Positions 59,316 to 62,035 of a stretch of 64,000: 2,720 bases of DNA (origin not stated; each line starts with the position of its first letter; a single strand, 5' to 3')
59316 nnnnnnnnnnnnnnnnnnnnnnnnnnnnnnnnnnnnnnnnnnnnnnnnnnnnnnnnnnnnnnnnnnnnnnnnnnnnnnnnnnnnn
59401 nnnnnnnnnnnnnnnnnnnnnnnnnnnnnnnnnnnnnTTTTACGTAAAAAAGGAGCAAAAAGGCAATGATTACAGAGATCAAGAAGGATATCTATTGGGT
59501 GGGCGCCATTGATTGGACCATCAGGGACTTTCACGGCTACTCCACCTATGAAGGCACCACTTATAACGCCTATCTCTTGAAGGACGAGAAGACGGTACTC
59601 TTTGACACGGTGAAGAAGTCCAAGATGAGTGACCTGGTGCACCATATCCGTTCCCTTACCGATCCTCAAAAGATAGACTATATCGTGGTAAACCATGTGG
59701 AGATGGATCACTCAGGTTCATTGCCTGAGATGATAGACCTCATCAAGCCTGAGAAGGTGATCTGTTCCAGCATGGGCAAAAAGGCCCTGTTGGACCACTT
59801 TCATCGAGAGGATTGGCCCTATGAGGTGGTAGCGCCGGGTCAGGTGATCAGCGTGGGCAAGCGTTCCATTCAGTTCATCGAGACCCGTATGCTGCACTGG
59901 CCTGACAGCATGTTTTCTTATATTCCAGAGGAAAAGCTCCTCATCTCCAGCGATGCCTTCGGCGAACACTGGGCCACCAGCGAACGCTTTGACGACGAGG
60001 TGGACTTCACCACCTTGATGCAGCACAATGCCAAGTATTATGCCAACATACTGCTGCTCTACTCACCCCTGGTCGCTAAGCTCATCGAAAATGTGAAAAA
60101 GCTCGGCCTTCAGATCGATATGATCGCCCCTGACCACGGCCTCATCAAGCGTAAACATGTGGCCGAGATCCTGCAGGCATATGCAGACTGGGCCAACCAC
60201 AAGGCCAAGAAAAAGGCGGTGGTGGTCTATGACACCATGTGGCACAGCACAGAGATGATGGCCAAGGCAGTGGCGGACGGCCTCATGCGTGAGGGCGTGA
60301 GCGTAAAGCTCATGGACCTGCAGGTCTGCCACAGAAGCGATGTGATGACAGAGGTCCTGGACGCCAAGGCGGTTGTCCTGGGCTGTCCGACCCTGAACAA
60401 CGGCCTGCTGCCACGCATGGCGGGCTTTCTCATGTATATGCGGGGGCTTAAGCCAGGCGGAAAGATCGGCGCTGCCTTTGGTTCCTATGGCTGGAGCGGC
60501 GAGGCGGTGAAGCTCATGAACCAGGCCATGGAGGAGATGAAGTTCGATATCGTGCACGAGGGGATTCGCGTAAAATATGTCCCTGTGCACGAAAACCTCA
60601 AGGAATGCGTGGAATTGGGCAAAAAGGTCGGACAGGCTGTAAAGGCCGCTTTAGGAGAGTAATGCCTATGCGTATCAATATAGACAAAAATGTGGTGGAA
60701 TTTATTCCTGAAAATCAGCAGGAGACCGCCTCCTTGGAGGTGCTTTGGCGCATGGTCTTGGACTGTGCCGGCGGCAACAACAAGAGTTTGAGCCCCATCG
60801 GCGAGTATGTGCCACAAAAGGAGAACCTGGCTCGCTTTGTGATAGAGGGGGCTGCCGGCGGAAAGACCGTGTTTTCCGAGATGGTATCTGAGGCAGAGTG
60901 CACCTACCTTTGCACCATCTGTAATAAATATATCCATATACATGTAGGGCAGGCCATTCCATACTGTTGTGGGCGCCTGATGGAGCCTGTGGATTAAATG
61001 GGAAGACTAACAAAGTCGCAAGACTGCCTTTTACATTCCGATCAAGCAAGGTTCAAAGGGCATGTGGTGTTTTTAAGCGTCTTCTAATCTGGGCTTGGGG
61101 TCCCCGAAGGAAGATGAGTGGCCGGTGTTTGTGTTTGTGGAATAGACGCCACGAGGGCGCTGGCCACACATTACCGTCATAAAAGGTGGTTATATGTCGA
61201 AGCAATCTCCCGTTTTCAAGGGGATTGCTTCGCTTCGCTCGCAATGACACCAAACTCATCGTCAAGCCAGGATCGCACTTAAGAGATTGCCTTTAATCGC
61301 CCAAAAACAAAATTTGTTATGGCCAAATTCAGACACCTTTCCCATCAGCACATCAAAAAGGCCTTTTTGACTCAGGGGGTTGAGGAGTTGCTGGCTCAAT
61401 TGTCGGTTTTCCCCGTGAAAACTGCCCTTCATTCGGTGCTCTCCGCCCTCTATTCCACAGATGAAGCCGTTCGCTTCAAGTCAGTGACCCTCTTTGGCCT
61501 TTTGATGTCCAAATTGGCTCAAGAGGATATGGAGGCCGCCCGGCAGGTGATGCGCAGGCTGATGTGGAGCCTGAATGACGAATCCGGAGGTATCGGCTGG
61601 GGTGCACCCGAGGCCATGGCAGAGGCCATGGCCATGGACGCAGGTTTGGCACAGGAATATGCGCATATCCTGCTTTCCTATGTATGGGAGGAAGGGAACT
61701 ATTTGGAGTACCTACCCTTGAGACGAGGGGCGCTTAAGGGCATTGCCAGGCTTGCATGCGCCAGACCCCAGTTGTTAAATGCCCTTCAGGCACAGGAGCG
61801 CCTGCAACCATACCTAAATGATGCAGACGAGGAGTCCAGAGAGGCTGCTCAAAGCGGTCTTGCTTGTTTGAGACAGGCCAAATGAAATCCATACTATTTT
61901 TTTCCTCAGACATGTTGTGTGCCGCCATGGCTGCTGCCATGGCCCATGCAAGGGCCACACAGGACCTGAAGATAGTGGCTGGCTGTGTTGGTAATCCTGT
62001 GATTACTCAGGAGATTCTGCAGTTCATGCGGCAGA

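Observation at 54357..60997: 6.6-kb single-strand O2/ROS detoxification supercluster: perR-rbr-prx-cytochrome-dfx-ftn-(rd)2-dsrE-like-fdp-dx-like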

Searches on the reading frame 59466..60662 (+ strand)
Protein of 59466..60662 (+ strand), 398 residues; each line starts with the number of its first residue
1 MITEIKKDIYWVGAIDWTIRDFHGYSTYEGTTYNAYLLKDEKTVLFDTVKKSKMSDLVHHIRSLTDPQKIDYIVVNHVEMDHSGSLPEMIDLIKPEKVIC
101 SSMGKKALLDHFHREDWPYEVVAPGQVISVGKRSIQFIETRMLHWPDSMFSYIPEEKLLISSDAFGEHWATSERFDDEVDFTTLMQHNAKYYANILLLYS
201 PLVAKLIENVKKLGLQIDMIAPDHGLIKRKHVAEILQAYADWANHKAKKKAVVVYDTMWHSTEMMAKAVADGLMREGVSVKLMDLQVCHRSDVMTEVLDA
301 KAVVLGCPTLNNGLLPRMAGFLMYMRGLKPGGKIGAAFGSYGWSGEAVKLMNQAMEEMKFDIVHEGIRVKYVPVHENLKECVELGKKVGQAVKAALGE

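Call 3: search_protein_families(library=pfam, proteins=[window:59466-60662:+], max_evalue=0.01)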
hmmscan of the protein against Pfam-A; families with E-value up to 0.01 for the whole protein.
window:59466-60662:+ (398 aa): 5 families
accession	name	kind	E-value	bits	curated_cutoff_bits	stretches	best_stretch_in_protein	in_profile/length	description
PF19583.5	ODP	-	8.9e-23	81.6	27.2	1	33-225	3-194/194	ODP family beta lactamase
PF00258.30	Flavodoxin_1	-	1.9e-19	70.7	25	1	253-384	1-142/143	Flavodoxin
PF00753.33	Lactamase_B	-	7.4e-07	29.7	22.7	1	33-167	6-153/196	Metallo-beta-lactamase superfamily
PF02878.22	PGM_PMM_I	-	2.7e-05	24.3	22.5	1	227-287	18-78/138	Phosphoglucomutase/phosphomannomutase, alpha/beta/alpha domain I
PF12706.13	Lactamase_B_2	-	8e-05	22.8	27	1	43-146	2-116/200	Beta-lactamase superfamily domain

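Call 5: search_protein_families(library=ncbifam, proteins=[window:59466-60662:+], max_evalue=0.01)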
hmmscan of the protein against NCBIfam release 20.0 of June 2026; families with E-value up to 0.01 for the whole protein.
window:59466-60662:+ (398 aa): 19 families
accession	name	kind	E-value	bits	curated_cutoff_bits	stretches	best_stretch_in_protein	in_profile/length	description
NF008887.0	PRK11921.1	equivalog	3.8e-134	447.5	635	1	1-393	1-396/396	anaerobic nitric oxide reductase flavorubredoxin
NF003954.0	PRK05452.1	equivalog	1.5e-110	370.4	711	1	2-391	2-395/479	anaerobic nitric oxide reductase flavorubredoxin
TIGR01753.1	flav_short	equivalog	3.7e-21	76.1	123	1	252-388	2-139/140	flavodoxin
NF004049.0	PRK05568.1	equivalog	8.5e-17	61.8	206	1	249-388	2-139/142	flavodoxin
NF004050.0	PRK05569.1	subfamily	3.1e-14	53.5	136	1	249-388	2-139/141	flavodoxin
NF005246.0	PRK06756.1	subfamily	1e-09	38.6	130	1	250-388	3-143/148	flavodoxin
NF005216.0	PRK06703.1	subfamily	8.8e-08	32.3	127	1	249-384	2-139/151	flavodoxin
NF000059.1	tet_redox_37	exception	7.2e-05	23.5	225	1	190-267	3-78/108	tetracycline resistance NADPH-dependent oxidoreductase Tet(37)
NF033574.1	VarG_fam_MBL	equivalog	9.9e-05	21.6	750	1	32-258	91-320/374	VarG family subclass B1-like metallo-beta-lactamase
NF002999.0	PRK03767.1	equivalog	0.00022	21.1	141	0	250-283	3-37/200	NAD(P)H:quinone oxidoreductase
NF033088.2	bla_subclass_B1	equivalog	0.00025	20.7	200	1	17-160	16-155/217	subclass B1 metallo-beta-lactamase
NF000469.2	CAR_gen_B3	exception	0.00031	19.8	500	0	34-108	75-151/311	CAR family subclass B3 metallo-beta-lactamase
NF006747.0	PRK09271.1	equivalog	0.00036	20.3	104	1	252-319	4-72/160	flavodoxin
NF012229.1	bla_class_B_core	domain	0.00068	19.8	100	1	32-89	15-71/139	metallo-beta-lactamase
NF012137.0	bla_xUS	exception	0.00071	19.1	400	1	22-86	36-103/246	MUS/TUS/MOC family subclass B1 metallo-beta-lactamase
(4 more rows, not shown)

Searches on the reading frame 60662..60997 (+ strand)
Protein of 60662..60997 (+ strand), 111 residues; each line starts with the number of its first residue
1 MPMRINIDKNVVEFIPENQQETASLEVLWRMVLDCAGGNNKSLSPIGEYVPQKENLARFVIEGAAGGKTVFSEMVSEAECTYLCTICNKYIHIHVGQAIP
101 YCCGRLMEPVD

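Call 3: search_protein_families(library=pfam, proteins=[window:60662-60997:+], max_evalue=0.01)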
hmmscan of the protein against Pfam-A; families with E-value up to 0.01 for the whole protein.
window:60662-60997:+ (111 aa): 0 families

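Call 5: search_protein_families(library=ncbifam, proteins=[window:60662-60997:+], max_evalue=0.01)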
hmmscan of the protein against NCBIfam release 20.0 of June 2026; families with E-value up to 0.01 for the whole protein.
window:60662-60997:+ (111 aa): 0 families

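Call 26: search_protein_families(library=pfam, proteins=[window:60662-60997:+], max_evalue=5)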
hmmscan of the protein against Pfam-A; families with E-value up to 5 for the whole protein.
window:60662-60997:+ (111 aa): 1 family
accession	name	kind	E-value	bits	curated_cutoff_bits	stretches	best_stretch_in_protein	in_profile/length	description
PF06906.16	DUF1272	-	0.034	14.7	25.3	1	79-107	24-52/57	Protein of unknown function (DUF1272)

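Call 30: search_solved_structures(query=window:60662-60994:+, max_evalue=10, show_alignments=2)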
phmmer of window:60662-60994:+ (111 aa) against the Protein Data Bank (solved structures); distinct sequences matched with E-value up to 10: 1.
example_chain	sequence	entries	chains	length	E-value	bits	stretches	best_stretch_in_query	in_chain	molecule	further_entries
7vsp_A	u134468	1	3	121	4.2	10.7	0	74-93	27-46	Zinc finger protein CONSTANS-LIKE 2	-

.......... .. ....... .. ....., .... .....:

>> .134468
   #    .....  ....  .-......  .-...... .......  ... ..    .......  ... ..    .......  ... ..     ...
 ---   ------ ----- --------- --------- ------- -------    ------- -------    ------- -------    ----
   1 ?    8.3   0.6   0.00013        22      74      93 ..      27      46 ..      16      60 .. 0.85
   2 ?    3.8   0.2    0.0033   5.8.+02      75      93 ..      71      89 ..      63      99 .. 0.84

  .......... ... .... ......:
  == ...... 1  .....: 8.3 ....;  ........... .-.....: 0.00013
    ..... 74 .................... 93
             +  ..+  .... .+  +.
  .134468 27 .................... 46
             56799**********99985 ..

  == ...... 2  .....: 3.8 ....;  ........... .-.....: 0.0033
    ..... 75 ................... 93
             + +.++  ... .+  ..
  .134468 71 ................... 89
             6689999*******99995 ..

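Call 51: find_homologous_proteins(query=window:60662-60994:+)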
Query window:60662-60994:+ (111 aa): 82 proteins with E <= 0.001 among 84 candidates.
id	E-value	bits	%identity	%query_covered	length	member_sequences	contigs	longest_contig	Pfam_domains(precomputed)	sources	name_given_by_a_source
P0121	1.1e-67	243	98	98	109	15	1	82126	-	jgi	jgi:hypothetical protein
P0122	4.1e-44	167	65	98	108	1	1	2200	-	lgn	-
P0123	2.7e-43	164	64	98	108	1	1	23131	-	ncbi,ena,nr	ncbi:MAG: hypothetical protein R3297_09895 [Desulfobulbales bacterium]|nr:hypothetical protein [Desu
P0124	5.4e-43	163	66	98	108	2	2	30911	-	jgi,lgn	-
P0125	1.0e-42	162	66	98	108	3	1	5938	-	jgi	jgi:hypothetical protein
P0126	3.4e-42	161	61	98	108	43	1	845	-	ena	-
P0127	5.2e-42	160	65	98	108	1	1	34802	-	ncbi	-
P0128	6.1e-42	160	63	98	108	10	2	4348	-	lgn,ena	-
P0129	9.6e-42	159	64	98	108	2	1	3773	-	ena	-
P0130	2.4e-41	158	63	98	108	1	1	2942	-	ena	-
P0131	2.7e-41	158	62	98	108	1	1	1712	-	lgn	-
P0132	3.8e-41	157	63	98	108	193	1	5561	-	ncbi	-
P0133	3.9e-41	157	63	98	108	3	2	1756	-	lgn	-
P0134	4.4e-41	157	65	98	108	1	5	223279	-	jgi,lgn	-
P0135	4.4e-41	157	61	98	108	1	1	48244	-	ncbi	-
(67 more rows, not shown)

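Call 58: predict_structure(alignment_id=A2)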
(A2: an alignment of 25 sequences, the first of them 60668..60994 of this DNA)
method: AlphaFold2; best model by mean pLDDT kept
length: 109 residues; sequences in the alignment: 25
mean_pLDDT: 73.7   pTM: 0.42
mean pLDDT of the five models: 73.7, 69.3, 68.6, 67.8, 67.3
residues with pLDDT >= 90: 13; 70-90: 52; 50-70: 41; < 50: 3
segments of 3 or more residues with pLDDT < 50: none
pLDDT, mean of each block of 10 residues (from residue 1): 74 81 73 56 59 60 65 90 81 89 84
secondary structure, 60 per line:
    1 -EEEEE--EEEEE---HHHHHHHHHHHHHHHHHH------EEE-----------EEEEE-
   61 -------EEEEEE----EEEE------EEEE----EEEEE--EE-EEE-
elements in order: E2-6 E9-13 H17-34 E41-43 E55-59 E68-73 E78-81 E88-91 E96-100 E106-108

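Call 62: fold_search(model_id=the predicted structure, library=pdb)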
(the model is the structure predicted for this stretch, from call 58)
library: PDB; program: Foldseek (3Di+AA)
matches with E <= 10: 344; with E <= 0.001: 0
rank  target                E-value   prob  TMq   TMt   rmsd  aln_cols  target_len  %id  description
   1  2p9p_D                1.5e+00  0.33  0.31  0.15   5.6        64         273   11  Crystal Structure of bovine Arp2/3 complex co-crystallized with ADP (released 2007-05-29)
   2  8xvs_A                1.5e+00  0.10  0.29  0.03  15.8       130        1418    9  RNA polymerase II elongation complex with downstream nucleosome extracted from human nuclei (released 2025-05-07)
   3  5dxl                  1.5e+00  0.54  0.35  0.16   3.7        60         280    7  Structure of Aspergillus fumigatus trehalose-6-phosphate phosphatase crystal form 1 (released 2016-06-15)
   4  3nlb                  1.5e+00  0.11  0.24  0.12  10.2        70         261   14  Novel kinase profile highlights the temporal basis of context dependent checkpoint pathways to cell death (released 2011-05-18)
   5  7qca_SW0              1.6e+00  0.06  0.20  0.18  14.6       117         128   10  Spraguea lophii ribosome (released 2022-11-30)
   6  5dxo_A                1.7e+00  0.54  0.36  0.16   3.5        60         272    7  Structure of Aspergillus fumigatus trehalose-6-phosphate phosphatase crystal form 3 (released 2016-06-15)
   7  1fyl_A                2.5e+00  0.14  0.27  0.32   6.1        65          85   12  SERENDIPITOUS CRYSTAL STRUCTURE CONTAINING THE HEAT SHOCK TRANSCRIPTION FACTOR'S DNA BINDING DOMAIN AND COGNATE DNA IN (released 2001-09-28)
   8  9axt_Ac               2.5e+00  0.04  0.19  0.17  15.0       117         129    8  Non-translating S. pombe ribosome (released 2024-10-16)
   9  8rxh_SZ               2.6e+00  0.06  0.20  0.17   8.4        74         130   14  CRYO-EM STRUCTURE OF LEISHMANIA MAJOR 80S RIBOSOME WITH A/P/E-site tRNA AND mRNA : PARENTAL STRAIN (released 2024-05-15)
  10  9h3g_AE               2.6e+00  0.04  0.20  0.17  14.8       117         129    7  Structure of the Arabidopsis thaliana 80S ribosome in complex with P- and E-site tRNAs and mRNA (released 2026-02-04)
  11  8yv4_A                2.8e+00  0.33  0.35  0.24   3.3        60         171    7  The crystal structure of G.acetivorans RNA kinase Ark1 (released 2025-04-02)
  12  7qep_D2               2.8e+00  0.03  0.19  0.17  14.8       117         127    7  Cryo-EM structure of the ribosome from Encephalitozoon cuniculi (released 2022-02-09)
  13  8k4i                  2.9e+00  0.23  0.30  0.21   5.6        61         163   16  Crystal structure of YajQ STM0435 (released 2024-04-17)
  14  2xkk_A                2.9e+00  0.20  0.33  0.07   4.2        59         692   12  CRYSTAL STRUCTURE OF MOXIFLOXACIN, DNA, and A. BAUMANNII TOPO IV (PARE-PARC FUSION TRUNCATE) (released 2010-09-01)
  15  2fm8_B                2.9e+00  0.08  0.23  0.22   5.8        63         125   11  Crystal Structure of the Salmonella Secretion Chaperone InvB in Complex with SipA (released 2006-03-21)
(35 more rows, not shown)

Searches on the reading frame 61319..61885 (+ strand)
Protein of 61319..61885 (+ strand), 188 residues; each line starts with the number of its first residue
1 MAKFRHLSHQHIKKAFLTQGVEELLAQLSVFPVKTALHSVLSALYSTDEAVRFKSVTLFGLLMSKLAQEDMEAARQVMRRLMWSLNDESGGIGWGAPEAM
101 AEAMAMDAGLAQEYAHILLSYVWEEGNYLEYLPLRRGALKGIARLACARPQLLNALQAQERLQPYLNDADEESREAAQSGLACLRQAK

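Call 25: search_protein_families(library=ncbifam, proteins=[window:61319-61885:+], max_evalue=0.001)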
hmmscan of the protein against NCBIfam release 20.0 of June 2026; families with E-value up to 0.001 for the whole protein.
window:61319-61885:+ (188 aa): 1 family
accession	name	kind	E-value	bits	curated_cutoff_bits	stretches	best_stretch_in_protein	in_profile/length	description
NF045662.1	DVU0298_fam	equivalog_domain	1.5e-51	175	75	1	12-185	2-173/213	DVU0298 family protein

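Call 26: search_protein_families(library=pfam, proteins=[window:61319-61885:+], max_evalue=5)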
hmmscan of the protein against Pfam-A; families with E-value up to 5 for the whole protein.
window:61319-61885:+ (188 aa): 6 families
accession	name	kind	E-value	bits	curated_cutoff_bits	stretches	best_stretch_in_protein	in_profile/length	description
PF02985.28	HEAT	-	0.049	14.4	23.5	0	38-65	3-30/31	HEAT repeat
PF14198.11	TnpV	-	0.056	13.9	27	0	145-177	34-66/111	Transposon-encoded protein TnpV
PF24140.1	TPR_TNPO3_IPO13_3rd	-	0.11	13.2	27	1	36-93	7-61/89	Transportin-3/Importin-13 third TPR domain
PF13513.12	HEAT_EZ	-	0.12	13.3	27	1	134-177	3-48/55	HEAT-like repeat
PF25767.1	ARM_TBCD_2nd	-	0.12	12.1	29.7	1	33-102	75-142/245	Tubulin-specific chaperone D-like, ARM repeats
PF24993.1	GNC1_N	-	0.15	12.2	26.3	1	28-86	73-128/134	Stalled ribosome sensor GCN1 N-terminal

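Call 60: find_homologous_proteins(query=window:61319-61882:+)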
Query window:61319-61882:+ (188 aa): 5178 proteins with E <= 0.001 among 5296 candidates; the best 120 are listed.
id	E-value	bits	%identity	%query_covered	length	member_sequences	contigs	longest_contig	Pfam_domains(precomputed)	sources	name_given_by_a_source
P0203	2.5e-115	400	99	100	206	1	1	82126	-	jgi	jgi:hypothetical protein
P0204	2.8e-114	397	99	100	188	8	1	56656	-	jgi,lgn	jgi:hypothetical protein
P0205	7.8e-79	281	71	97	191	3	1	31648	-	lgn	-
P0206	4.5e-78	279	69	97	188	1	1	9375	-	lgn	-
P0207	9.0e-76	271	66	99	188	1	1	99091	-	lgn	-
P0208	1.9e-74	267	68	98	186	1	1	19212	-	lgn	-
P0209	3.9e-73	263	71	91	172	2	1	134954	-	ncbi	-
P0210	2.8e-71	257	71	85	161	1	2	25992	-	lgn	-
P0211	2.6e-67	244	65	95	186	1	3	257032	-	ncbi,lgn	ncbi:MAG: DVU0298 family protein [Dissulfuribacterales bacterium]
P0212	1.1e-54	203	57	93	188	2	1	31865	PF13513.13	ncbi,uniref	ncbi:MAG: DVU0298 family protein [Dissulfurimicrobium sp.]|uniref:DVU0298 family protein n=1 Tax=Dis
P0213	3.1e-53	198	57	88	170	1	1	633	-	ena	-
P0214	1.5e-52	196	59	89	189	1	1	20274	PF02985.29,PF13513.13,PF13646.13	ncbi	-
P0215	7.3e-52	193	56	89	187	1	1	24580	-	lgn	-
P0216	2.4e-51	192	53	93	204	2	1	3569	PF02985.29,PF13513.13,PF13646.13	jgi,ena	-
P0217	9.2e-51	190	56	88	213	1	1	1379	-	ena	-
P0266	3.2e-48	182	49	94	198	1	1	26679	PF13646.13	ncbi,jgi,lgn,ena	-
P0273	5.9e-48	181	53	87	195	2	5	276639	PF02985.29,PF13513.13,PF13646.13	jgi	jgi:hypothetical protein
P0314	2.8e-46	175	50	93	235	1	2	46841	PF21581.4,PF02985.29,PF13513.13,PF13646.13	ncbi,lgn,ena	-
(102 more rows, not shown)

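Call 79: find_encoding_contigs(protein=P0273, flank=6000, max_places=1)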
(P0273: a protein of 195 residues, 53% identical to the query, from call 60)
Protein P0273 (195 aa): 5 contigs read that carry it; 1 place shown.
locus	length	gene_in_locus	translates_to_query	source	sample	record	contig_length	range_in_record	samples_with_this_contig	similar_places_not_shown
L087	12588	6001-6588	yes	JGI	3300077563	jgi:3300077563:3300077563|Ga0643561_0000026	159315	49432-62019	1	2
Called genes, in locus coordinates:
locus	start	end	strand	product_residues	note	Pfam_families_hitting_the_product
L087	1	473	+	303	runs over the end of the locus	PF07603:Lcl_C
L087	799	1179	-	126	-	-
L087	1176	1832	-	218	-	-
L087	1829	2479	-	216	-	-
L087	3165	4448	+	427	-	PF14522:Cytochrome_C7 (faint), PF14537:Cytochrom_c3_2 (faint), PF13447:Multi-haem_cyto, PF13435:Cytochrome_C554 (weak), PF13447:Multi-haem_cyto (weak)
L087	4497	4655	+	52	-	PF08271:Zn_Ribbon_TF (faint), PF00301:Rubredoxin, PF21349:RUBY_RBDX (faint)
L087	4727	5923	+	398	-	PF00753:Lactamase_B (weak), PF19583:ODP, PF00258:Flavodoxin_1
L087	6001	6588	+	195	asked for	PF13646:HEAT_2 (faint), PF13513:HEAT_EZ (faint), PF02985:HEAT (faint)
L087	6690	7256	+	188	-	PF01872:RibD_C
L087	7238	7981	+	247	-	-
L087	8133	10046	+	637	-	PF07715:Plug, PF00593:TonB_dep_Rec_b-barrel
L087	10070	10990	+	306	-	PF04392:ABC_sub_bind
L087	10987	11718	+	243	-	PF00672:HAMP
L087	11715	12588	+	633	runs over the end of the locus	PF00989:PAS, PF13426:PAS_9, PF08447:PAS_3, PF00512:HisKA, PF02518:HATPase_c, PF00072:Response_reg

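Call 80: find_encoding_contigs(protein=P0314, flank=6000, max_places=1)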
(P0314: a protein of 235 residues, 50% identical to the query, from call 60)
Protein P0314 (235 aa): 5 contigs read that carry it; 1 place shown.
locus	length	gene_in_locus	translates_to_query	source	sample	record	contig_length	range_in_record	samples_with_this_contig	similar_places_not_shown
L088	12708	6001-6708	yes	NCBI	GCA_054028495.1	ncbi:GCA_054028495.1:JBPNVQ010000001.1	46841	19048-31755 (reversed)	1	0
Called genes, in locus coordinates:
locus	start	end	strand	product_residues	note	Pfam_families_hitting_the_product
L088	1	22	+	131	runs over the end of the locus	PF01475:FUR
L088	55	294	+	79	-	PF01726:LexA_DNA_bind (weak)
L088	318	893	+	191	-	PF00210:Ferritin, PF02915:Rubrerythrin, PF23458:DUF7130, PF21349:RUBY_RBDX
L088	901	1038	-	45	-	-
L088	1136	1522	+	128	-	PF00578:AhpC-TSA, PF08534:Redoxin (faint), PF10417:1-cysPrx_C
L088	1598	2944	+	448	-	PF14522:Cytochrome_C7 (faint), PF00130:C1_1 (faint), PF13435:Cytochrome_C554 (weak), PF14537:Cytochrom_c3_2 (faint), PF22113:Mtrc-MtrF_II-IV_dom (weak)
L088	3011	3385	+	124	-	PF06397:Desulfoferrod_N, PF01880:Desulfoferrodox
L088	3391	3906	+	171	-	PF00210:Ferritin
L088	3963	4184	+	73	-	PF00301:Rubredoxin, PF21349:RUBY_RBDX (faint)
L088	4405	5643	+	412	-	PF00753:Lactamase_B, PF19583:ODP, PF12706:Lactamase_B_2, PF00258:Flavodoxin_1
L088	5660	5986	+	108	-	-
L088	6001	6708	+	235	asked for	PF13513:HEAT_EZ (faint), PF13646:HEAT_2 (faint), PF02985:HEAT (faint), PF21581:SCD (faint)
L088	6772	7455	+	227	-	PF06347:SH3_4, PF08239:SH3_3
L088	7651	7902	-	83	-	-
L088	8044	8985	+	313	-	PF01925:TauE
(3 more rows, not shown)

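Call 81: find_encoding_contigs(protein=P0266, flank=6000, max_places=1)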
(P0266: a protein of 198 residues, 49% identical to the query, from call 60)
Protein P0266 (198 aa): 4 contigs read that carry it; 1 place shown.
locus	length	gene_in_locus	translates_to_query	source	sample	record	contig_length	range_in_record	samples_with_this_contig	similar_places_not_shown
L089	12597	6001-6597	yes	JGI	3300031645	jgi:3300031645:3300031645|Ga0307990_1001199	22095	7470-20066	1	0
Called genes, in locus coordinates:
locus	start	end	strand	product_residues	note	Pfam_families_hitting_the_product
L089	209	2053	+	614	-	PF00034:Cytochrom_C (weak), PF03264:Cytochrom_NNT (faint), PF13442:Cytochrome_CBB3, PF14522:Cytochrome_C7 (faint), PF14537:Cytochrom_c3_2 (faint), PF22113:Mtrc-MtrF_II-IV_dom (faint), PF09699:Paired_CXXCH_1 (faint), PF13447:Multi-haem_cyto, +1 more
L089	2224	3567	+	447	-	PF14537:Cytochrom_c3_2 (faint), PF09699:Paired_CXXCH_1 (faint), PF13435:Cytochrome_C554, PF14522:Cytochrome_C7 (faint), PF22113:Mtrc-MtrF_II-IV_dom (weak)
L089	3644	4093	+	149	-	PF01880:Desulfoferrodox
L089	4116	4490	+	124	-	PF06397:Desulfoferrod_N, PF01880:Desulfoferrodox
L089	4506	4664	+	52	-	PF00301:Rubredoxin, PF21349:RUBY_RBDX (faint)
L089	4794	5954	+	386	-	PF00753:Lactamase_B (faint), PF19583:ODP, PF00258:Flavodoxin_1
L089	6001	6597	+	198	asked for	PF13646:HEAT_2 (faint)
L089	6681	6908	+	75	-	-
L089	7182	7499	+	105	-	-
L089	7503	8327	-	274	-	PF00520:Ion_trans (weak), PF07885:Ion_trans_2, PF27232:MJ1433_C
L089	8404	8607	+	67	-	-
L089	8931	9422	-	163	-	-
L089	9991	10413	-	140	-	-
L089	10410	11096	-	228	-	-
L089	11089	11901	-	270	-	-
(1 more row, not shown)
